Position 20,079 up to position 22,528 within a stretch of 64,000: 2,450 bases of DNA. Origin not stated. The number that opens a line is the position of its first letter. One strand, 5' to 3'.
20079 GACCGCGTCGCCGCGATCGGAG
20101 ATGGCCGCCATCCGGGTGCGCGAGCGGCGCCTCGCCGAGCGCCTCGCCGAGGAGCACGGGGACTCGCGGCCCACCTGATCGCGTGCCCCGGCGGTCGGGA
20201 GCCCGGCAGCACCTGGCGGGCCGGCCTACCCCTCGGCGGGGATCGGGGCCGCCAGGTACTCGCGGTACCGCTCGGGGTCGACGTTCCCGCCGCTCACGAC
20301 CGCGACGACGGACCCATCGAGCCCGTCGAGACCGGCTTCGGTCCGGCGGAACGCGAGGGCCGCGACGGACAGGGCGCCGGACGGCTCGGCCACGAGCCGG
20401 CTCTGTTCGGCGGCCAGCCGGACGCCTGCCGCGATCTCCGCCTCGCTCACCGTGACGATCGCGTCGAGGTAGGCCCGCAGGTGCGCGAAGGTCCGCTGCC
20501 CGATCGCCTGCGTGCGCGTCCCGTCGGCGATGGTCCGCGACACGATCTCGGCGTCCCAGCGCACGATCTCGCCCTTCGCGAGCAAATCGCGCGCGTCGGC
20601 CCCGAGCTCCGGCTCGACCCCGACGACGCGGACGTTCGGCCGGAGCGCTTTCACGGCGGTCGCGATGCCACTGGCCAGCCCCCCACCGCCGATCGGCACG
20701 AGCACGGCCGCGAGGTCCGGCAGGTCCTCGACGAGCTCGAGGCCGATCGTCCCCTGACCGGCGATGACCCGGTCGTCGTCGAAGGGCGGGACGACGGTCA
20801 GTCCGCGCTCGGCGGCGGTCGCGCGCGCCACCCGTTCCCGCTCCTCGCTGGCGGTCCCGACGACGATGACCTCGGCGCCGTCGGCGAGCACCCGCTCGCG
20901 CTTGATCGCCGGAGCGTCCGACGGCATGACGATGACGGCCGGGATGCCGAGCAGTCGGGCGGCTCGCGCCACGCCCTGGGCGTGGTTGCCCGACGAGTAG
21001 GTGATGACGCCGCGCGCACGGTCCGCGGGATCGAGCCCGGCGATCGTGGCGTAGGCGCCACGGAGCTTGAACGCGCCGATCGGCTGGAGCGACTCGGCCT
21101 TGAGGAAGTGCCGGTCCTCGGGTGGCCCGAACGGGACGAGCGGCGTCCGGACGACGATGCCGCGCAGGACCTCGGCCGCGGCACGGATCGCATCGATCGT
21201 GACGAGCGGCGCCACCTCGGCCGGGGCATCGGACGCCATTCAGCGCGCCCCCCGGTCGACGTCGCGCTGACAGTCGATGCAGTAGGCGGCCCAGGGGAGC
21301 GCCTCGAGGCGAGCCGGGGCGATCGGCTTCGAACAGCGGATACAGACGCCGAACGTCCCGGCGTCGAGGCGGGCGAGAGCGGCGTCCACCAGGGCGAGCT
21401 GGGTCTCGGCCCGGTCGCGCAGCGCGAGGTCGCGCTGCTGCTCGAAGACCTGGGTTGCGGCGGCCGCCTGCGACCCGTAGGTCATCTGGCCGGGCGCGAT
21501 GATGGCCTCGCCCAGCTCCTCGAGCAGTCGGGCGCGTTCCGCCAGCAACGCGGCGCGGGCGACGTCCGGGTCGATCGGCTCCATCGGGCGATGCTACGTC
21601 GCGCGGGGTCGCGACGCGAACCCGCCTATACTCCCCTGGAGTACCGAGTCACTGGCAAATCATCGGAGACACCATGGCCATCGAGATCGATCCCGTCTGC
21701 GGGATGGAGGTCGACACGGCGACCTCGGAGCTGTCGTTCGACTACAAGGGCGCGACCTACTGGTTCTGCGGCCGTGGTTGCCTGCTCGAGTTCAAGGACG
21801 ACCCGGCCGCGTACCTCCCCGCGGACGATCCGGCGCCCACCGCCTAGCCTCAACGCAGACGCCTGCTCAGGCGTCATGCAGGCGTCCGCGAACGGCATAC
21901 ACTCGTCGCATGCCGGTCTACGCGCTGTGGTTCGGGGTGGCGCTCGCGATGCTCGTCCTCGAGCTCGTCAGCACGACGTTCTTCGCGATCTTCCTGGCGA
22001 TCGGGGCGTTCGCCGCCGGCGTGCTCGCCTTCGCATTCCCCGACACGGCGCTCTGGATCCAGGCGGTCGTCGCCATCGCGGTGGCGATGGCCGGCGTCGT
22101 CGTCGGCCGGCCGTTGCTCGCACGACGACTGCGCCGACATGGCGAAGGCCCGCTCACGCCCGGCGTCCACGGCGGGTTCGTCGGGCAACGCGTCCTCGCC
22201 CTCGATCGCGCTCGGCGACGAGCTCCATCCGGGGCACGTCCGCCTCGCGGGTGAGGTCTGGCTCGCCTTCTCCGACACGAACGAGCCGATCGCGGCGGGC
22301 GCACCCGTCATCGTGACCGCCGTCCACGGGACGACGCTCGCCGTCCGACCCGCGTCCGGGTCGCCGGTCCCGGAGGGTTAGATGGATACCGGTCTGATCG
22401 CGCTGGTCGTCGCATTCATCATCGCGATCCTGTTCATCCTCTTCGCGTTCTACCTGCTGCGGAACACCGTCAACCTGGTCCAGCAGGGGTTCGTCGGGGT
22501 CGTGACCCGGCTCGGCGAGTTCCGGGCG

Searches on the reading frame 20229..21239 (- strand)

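Call 14: search_protein_families(library=pfam, proteins=[window:20229-21239:-])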
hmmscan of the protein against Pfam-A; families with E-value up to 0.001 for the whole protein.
window:20229-21239:- (337 aa): 1 family
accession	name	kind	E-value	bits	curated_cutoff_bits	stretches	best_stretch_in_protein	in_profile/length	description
PF00291.31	PALP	-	2.6e-74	250.6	35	1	29-317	5-295/295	Pyridoxal-phosphate dependent enzyme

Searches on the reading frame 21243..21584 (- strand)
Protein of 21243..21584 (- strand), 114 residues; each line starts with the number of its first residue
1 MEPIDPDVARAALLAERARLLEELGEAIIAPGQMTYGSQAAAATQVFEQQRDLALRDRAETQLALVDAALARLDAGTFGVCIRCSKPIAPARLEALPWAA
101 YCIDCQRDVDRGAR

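Call 14: search_protein_families(library=pfam, proteins=[window:21243-21584:-])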
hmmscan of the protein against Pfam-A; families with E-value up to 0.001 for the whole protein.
window:21243-21584:- (114 aa): 1 family
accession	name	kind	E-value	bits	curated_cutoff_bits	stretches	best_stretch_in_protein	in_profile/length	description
PF01258.23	zf-dskA_traR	-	5e-13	49.3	24.9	1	76-110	1-35/36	Prokaryotic dksA/traR C4-type zinc finger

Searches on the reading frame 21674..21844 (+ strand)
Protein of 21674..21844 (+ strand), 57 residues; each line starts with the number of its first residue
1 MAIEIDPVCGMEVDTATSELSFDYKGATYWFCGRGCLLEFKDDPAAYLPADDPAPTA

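Call 32: search_protein_families(library=pfam, proteins=[window:21674-21844:+], max_evalue=0.01)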
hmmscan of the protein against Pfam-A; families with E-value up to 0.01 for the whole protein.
window:21674-21844:+ (57 aa): 1 family
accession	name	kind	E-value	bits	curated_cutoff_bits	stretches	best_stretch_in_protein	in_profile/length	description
PF04945.19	YHS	-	2.9e-15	56.4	30.3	1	5-50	2-46/47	YHS domain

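Call 37: search_protein_families(library=ncbifam, proteins=[window:21674-21844:+], max_evalue=0.00001)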
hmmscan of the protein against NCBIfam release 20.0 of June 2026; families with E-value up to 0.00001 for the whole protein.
window:21674-21844:+ (57 aa): 0 families

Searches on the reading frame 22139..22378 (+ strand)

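Call 14: search_protein_families(library=pfam, proteins=[window:22139-22378:+])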
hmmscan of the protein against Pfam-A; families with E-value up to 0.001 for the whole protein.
window:22139-22378:+ (80 aa): 1 family
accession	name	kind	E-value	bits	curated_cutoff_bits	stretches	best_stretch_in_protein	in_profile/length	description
PF01957.25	NfeD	-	2e-11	44.3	29.1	1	27-71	13-57/57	NfeD-like C-terminal, partner-binding domain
